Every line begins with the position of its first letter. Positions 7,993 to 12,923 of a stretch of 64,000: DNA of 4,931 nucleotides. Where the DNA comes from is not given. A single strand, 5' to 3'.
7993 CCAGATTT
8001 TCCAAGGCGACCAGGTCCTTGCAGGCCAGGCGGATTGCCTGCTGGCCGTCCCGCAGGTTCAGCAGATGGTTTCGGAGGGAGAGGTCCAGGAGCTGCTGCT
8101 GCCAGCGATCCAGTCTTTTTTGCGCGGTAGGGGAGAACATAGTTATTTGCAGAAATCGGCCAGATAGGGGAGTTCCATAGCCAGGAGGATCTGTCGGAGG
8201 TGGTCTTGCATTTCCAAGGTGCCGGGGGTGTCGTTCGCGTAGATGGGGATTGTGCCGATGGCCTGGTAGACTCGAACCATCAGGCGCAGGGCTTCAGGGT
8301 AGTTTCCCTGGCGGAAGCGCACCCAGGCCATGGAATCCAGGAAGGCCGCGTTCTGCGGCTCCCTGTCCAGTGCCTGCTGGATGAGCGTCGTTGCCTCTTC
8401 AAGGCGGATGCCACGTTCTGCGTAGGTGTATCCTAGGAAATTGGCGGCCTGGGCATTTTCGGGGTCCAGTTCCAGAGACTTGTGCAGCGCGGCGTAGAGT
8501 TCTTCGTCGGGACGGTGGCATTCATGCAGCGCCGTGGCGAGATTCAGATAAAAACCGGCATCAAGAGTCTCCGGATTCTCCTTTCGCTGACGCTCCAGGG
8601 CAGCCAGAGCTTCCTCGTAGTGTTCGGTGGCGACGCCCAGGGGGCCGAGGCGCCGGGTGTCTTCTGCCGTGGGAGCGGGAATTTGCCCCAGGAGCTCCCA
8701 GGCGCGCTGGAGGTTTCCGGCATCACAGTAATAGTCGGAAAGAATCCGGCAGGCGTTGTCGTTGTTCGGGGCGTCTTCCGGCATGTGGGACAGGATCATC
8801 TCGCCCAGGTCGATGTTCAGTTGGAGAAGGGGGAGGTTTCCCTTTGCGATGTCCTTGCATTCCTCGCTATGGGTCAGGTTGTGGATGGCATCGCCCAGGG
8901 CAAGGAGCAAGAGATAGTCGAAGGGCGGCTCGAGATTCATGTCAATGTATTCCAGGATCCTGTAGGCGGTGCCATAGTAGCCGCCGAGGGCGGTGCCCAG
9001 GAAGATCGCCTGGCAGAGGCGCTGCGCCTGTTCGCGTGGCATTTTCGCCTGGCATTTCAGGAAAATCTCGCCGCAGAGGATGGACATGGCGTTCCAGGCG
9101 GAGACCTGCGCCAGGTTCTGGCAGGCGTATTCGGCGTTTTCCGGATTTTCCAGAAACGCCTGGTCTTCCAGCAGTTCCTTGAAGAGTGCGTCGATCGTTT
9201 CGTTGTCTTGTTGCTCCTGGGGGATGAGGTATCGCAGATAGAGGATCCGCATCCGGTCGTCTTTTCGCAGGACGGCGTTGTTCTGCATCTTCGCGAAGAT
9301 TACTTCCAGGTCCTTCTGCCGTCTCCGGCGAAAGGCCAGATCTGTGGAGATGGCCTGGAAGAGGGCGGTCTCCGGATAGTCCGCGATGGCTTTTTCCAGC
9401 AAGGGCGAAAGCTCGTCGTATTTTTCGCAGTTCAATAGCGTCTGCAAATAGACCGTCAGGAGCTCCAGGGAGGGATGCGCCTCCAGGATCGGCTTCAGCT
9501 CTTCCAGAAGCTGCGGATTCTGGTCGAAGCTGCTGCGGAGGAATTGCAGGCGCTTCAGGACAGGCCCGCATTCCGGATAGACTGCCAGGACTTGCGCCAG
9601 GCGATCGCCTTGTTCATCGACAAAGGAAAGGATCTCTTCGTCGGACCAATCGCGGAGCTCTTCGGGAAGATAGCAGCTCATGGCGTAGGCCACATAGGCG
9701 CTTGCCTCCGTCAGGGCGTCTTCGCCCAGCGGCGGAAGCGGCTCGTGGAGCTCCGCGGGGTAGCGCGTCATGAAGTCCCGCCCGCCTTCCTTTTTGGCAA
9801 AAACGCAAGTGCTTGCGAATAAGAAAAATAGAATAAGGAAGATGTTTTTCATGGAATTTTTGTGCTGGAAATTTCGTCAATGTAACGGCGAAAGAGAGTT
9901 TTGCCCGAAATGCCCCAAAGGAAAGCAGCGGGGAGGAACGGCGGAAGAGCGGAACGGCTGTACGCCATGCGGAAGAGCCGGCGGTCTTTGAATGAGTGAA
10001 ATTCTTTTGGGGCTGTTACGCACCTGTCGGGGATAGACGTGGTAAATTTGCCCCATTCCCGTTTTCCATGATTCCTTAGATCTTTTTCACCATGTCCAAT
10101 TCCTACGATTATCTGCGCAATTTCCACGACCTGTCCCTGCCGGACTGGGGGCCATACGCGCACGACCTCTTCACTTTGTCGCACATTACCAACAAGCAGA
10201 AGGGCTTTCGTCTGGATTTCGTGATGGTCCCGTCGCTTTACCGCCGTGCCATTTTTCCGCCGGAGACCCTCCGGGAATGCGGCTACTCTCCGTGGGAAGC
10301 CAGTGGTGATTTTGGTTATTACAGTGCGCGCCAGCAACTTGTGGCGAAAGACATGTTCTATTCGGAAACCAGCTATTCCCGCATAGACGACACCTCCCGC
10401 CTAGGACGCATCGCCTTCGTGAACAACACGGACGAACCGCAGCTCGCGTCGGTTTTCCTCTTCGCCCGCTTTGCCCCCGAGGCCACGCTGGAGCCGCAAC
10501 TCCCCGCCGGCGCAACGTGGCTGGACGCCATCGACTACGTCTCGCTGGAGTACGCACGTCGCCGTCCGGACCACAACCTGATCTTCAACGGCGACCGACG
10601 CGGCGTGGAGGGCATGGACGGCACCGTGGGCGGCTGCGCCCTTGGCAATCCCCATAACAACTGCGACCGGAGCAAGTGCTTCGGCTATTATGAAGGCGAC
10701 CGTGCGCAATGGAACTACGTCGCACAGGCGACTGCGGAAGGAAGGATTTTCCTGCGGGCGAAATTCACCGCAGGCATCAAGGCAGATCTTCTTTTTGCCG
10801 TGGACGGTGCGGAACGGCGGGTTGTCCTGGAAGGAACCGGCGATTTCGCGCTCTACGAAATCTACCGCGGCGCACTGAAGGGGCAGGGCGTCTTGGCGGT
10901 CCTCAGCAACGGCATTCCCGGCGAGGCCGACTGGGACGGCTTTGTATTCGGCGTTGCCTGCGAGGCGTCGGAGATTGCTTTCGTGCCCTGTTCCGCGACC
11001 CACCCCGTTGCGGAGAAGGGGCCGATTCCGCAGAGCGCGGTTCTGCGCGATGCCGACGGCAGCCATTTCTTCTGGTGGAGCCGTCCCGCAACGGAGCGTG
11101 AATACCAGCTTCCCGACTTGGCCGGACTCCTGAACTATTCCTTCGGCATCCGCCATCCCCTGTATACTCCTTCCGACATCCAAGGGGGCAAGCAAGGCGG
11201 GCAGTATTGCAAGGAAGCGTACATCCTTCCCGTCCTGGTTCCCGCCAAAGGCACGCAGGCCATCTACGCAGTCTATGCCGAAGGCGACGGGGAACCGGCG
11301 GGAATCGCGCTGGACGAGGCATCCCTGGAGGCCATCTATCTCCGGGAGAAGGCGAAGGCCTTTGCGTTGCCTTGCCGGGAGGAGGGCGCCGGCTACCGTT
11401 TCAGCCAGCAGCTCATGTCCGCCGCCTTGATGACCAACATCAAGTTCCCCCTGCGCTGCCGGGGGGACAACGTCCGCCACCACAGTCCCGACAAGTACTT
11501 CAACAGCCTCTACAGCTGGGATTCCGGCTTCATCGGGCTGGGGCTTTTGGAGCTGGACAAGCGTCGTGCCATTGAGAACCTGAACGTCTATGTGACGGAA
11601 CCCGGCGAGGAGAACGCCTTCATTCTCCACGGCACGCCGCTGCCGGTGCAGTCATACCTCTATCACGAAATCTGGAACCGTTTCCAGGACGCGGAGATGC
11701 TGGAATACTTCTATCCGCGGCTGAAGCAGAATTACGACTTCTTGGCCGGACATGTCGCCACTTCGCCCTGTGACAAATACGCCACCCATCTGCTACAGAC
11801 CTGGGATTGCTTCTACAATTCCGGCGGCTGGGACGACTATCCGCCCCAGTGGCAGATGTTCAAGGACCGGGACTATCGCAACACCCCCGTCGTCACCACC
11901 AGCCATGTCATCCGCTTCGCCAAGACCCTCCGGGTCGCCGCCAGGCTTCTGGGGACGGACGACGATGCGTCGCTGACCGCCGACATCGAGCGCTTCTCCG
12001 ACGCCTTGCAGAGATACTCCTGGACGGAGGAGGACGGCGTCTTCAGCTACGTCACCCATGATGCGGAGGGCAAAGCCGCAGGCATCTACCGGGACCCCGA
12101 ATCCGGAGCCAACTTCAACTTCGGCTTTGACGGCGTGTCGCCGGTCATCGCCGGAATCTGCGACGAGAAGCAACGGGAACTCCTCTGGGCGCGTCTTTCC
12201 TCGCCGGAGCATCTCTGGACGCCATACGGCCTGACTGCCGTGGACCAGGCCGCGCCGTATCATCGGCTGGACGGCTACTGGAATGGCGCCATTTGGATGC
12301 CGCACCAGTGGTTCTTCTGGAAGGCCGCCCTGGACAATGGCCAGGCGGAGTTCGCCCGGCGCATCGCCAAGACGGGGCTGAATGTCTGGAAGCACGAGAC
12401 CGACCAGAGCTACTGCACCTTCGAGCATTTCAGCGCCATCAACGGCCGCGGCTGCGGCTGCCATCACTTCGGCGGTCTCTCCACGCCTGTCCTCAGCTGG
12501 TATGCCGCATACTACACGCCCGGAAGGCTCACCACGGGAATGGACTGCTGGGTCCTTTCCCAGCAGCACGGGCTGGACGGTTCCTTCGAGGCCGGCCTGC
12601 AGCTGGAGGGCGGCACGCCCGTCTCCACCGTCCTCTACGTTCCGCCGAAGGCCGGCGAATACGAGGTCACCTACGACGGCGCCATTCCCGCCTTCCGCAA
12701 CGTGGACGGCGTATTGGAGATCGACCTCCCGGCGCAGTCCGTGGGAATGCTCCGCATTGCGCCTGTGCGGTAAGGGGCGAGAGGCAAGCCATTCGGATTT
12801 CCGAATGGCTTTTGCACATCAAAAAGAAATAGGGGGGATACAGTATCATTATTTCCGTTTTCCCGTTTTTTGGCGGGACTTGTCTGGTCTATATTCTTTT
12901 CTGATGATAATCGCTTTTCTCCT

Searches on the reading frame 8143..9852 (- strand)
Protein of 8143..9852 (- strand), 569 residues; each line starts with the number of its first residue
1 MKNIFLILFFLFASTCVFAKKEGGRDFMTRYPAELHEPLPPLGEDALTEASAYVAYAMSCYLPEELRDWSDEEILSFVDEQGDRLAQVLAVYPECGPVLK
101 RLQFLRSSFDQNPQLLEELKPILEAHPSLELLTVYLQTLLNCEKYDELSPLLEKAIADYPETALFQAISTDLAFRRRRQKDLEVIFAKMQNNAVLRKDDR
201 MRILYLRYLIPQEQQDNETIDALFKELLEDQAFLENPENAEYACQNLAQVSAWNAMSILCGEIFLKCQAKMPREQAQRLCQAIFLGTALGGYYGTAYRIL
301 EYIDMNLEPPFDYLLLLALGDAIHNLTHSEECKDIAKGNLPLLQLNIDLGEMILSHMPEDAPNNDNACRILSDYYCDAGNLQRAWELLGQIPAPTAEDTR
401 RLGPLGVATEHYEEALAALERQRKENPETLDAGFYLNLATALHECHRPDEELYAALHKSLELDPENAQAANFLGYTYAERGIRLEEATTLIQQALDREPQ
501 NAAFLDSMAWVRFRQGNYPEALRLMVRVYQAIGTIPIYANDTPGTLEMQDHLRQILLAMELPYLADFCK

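Call 21: search_protein_families(library=pfam, proteins=[window:8143-9852:-], max_evalue=0.001)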
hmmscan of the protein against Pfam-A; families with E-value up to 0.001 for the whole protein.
window:8143-9852:- (569 aa): 5 families
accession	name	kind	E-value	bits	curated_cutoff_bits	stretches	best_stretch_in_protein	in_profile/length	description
PF14559.12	TPR_19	-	4.2e-09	37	25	0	454-509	12-66/68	Tetratricopeptide repeat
PF13431.12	TPR_17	-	1.8e-08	34.4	24.4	0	490-522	1-33/34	Tetratricopeptide repeat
PF23914.1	TPR_CcmH_CycH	-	2.5e-08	34.4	42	0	484-532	103-151/158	Cytochrome c-type biogenesis protein H TPR domain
PF13428.12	TPR_14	-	8.6e-06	26.4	23.5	0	130-163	2-35/44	Tetratricopeptide repeat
PF13432.12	TPR_16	-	0.00016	22.5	32.7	0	484-523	13-52/65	Tetratricopeptide repeat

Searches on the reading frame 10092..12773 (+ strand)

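Call 21: search_protein_families(library=pfam, proteins=[window:10092-12773:+], max_evalue=0.001)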
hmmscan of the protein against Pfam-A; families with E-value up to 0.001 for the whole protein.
window:10092-12773:+ (893 aa): 3 families
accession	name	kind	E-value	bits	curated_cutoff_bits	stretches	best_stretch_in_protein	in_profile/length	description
PF22422.2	MGH1-like_GH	-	1.9e-27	97.2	27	1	474-793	5-353/356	Mannosylglycerate hydrolase MGH1-like glycoside hydrolase domain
PF03200.22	Glyco_hydro_63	-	4.7e-11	42.6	22.4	1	535-802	186-488/492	Glycosyl hydrolase family 63 C-terminal domain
PF01204.24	Trehalase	-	0.00016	21.1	21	0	631-785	339-481/512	Trehalase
